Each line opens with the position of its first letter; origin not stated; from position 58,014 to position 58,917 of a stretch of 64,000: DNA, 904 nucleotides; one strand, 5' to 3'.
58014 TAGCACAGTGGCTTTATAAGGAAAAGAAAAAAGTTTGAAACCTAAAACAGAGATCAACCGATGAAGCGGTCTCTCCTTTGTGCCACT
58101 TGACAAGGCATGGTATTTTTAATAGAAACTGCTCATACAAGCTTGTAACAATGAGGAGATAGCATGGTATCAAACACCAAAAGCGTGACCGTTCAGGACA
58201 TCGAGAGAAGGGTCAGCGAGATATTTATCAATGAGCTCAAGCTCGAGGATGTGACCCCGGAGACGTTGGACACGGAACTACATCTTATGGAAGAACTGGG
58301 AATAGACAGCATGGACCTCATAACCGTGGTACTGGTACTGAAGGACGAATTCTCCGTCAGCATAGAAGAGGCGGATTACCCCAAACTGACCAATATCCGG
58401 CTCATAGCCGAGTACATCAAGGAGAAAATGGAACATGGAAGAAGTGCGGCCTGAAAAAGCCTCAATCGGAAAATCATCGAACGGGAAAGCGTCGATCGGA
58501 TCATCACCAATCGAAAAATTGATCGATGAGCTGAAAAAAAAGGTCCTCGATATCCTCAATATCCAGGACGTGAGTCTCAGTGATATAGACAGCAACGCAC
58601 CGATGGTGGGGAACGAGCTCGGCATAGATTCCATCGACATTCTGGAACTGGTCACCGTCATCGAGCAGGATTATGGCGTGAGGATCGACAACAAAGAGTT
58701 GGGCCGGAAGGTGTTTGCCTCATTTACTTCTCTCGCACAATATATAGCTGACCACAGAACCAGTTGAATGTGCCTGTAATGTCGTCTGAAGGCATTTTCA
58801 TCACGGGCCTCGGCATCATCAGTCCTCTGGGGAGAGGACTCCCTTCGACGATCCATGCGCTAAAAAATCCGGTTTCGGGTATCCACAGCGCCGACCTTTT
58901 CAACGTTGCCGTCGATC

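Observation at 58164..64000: Partial type II PKS/FAS-like operon (ACP-ACP-KS/CLF-FAD oxidoreductase-ammonia lyase), likely an aryl-polyene/flexirubin-like lipid or pigment pathway primed from an aromatic amino acid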

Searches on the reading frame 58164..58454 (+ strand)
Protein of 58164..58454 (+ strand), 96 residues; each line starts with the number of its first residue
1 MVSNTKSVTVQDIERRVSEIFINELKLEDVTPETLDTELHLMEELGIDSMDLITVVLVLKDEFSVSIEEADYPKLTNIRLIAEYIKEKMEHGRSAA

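Call 7: search_protein_families(library=pfam, proteins=[window:58164-58454:+], max_evalue=0.01)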
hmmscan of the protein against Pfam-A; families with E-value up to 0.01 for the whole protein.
window:58164-58454:+ (96 aa): 1 family
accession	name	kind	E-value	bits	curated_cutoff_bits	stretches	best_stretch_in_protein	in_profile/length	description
PF00550.31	PP-binding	-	1.2e-07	32.3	20.8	1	17-85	3-67/67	Phosphopantetheine attachment site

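Call 8: search_protein_families(library=ncbifam, proteins=[window:58164-58454:+], max_evalue=0.01)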
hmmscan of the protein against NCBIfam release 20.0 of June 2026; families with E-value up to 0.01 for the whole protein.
window:58164-58454:+ (96 aa): 17 families
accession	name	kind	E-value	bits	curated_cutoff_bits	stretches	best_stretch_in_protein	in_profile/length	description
NF002149.0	PRK00982.1-3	equivalog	9.5e-11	41.5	106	1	11-89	2-77/78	acyl carrier protein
NF002148.0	PRK00982.1-2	subfamily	1.1e-10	41.1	71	1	11-89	3-78/79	acyl carrier protein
NF006031.0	PRK08172.1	equivalog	1.7e-10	41.4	76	1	12-91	4-80/82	acyl carrier protein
TIGR00517.1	acyl_carrier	equivalog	2.9e-09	36.7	70.45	1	11-88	2-76/77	acyl carrier protein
NF006617.0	PRK09184.1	subfamily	3.6e-09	36.5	70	1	5-87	6-92/96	phosphopantetheine-binding protein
NF002150.0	PRK00982.1-4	subfamily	7.1e-09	35.8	66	1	13-89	6-79/80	acyl carrier protein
NF002151.0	PRK00982.1-5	equivalog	1.3e-07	31.6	92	1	11-88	2-76/78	acyl carrier protein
NF058660.1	cispen_ACP_AmcB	equivalog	1.1e-06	28.7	80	1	12-88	1-78/80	cispentacin biosynthesis acyl carrier protein AmcB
NF009104.0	PRK12449.1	equivalog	1.5e-06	28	70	1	11-89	4-79/80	acyl carrier protein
NF002147.0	PRK00982.1-1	equivalog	5.1e-06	26.2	84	1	10-88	5-80/83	acyl carrier protein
NF040636.1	AcpM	exception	1.7e-05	24.8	146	1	29-91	19-80/93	meromycolate extension acyl carrier protein AcpM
NF005079.0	PRK06508.1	equivalog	0.00016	22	83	1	27-68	15-56/93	acyl carrier protein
NF003757.0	PRK05350.1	equivalog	0.00022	21.3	65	1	10-85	4-76/83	acyl carrier protein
NF052616.1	ACP_for_OlsHI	equivalog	0.00057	20.2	130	1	11-89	2-81/83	ornithine lipid biosynthesis acyl carrier protein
NF005798.0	PRK07639.1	equivalog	0.0025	18.2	100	1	13-71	6-64/91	petrobactin biosynthesis protein AsbD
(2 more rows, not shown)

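Call 12: find_encoding_contigs(protein=window:58164-58454:+, flank=10000, max_places=6)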
Protein window:58164-58454:+ (96 aa): 3 contigs read that carry it; 1 place shown.
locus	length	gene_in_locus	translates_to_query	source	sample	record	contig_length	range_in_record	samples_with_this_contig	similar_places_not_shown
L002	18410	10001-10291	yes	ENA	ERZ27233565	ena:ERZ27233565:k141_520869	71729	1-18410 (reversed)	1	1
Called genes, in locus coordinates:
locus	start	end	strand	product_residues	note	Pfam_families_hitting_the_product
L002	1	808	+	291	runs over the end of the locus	PF03668:RapZ-like_N, PF13238:AAA_18 (faint), PF22740:PapZ_C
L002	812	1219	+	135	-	PF03610:EIIA-man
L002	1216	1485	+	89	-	PF00381:PTS-HPr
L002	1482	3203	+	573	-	PF05524:PEP-utilisers_N, PF00391:PEP-utilizers, PF02896:PEP-utilizers_C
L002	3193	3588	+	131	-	PF00903:Glyoxalase, PF13468:Glyoxalase_3, PF13669:Glyoxalase_4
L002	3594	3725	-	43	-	-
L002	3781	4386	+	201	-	PF04191:PEMT, PF04140:ICMT (weak)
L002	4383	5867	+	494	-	PF13231:PMT_2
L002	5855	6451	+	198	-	PF13580:SIS_2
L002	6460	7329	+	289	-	PF01073:3Beta_HSD, PF01370:Epimerase, PF04321:RmlD_sub_bind, PF05368:NmrA, PF07993:NAD_binding_4 (faint), PF13460:NAD_binding_10, PF16363:GDP_Man_Dehyd (faint)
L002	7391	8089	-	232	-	PF01487:DHquinase_I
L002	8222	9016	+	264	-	PF00902:TatC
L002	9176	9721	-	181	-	-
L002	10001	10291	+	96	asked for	PF00550:PP-binding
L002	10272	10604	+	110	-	PF00550:PP-binding (weak)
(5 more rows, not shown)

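Call 84: list_cluster_members(proteins=[P0001, P0121, P0241, window:58164-58454:+])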
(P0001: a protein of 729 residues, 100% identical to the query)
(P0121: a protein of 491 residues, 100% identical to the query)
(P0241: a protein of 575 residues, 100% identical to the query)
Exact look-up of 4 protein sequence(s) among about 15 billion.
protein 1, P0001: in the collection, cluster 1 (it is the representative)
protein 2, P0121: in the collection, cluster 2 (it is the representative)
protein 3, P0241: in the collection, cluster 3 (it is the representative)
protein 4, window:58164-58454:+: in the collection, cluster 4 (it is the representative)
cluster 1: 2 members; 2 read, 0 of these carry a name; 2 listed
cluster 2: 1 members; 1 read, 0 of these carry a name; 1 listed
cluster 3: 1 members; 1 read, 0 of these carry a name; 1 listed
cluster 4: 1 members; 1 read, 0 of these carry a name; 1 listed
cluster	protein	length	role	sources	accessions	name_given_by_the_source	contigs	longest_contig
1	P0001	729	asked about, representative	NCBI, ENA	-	-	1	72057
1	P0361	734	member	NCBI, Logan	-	-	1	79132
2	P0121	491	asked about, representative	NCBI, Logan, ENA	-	-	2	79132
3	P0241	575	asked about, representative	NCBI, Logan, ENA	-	-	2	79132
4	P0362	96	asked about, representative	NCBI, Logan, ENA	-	-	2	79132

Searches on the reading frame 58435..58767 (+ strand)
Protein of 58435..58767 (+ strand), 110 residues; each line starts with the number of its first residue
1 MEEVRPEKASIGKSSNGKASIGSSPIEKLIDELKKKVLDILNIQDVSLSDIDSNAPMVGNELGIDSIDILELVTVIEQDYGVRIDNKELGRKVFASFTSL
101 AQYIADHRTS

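Call 7: search_protein_families(library=pfam, proteins=[window:58435-58767:+], max_evalue=0.01)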
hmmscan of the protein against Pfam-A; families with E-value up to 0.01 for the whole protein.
window:58435-58767:+ (110 aa): 1 family
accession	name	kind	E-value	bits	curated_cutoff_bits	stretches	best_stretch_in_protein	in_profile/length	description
PF00550.31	PP-binding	-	3.2e-07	30.9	20.8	1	32-89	2-54/67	Phosphopantetheine attachment site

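Call 8: search_protein_families(library=ncbifam, proteins=[window:58435-58767:+], max_evalue=0.01)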
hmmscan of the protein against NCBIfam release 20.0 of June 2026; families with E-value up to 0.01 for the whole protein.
window:58435-58767:+ (110 aa): 16 families
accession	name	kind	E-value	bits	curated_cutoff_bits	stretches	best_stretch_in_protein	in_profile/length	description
NF006617.0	PRK09184.1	subfamily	8.3e-20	70.6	70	1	27-109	12-95/96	phosphopantetheine-binding protein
NF005798.0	PRK07639.1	equivalog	3.7e-09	36.9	100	1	32-107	5-81/91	petrobactin biosynthesis protein AsbD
NF058660.1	cispen_ACP_AmcB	equivalog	8.7e-08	32.2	80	1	45-107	17-78/80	cispentacin biosynthesis acyl carrier protein AmcB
TIGR00517.1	acyl_carrier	equivalog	1.3e-06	28.2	70.45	1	29-106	4-75/77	acyl carrier protein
NF002148.0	PRK00982.1-2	subfamily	1.9e-06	27.6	71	1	31-90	7-62/79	acyl carrier protein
NF002149.0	PRK00982.1-3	equivalog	2.4e-06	27.4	106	1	31-89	6-60/78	acyl carrier protein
NF005480.0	PRK07081.1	equivalog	1.3e-05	25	72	1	45-105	16-74/83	acyl carrier protein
NF002151.0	PRK00982.1-5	equivalog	1.6e-05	25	92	1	30-87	5-58/78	acyl carrier protein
TIGR04069.1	ocin_ACP_rel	hypoth_equivalog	2.2e-05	24.8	70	1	39-103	12-76/77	peptide maturation system acyl carrier-related protein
NF002150.0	PRK00982.1-4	subfamily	3.2e-05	24.1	66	1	46-106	20-77/80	acyl carrier protein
NF005079.0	PRK06508.1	equivalog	0.00013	22.2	83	1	36-99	7-70/93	acyl carrier protein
NF009104.0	PRK12449.1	equivalog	0.00015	21.7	70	1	32-106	5-77/80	acyl carrier protein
NF052616.1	ACP_for_OlsHI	equivalog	0.00053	20.3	130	1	52-108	26-81/83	ornithine lipid biosynthesis acyl carrier protein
NF002147.0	PRK00982.1-1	equivalog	0.0015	18.4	84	1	42-89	18-64/83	acyl carrier protein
NF003464.0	PRK05087.1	equivalog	0.0019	18.2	68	1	32-104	2-74/78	D-alanine--poly(phosphoribitol) ligase subunit DltC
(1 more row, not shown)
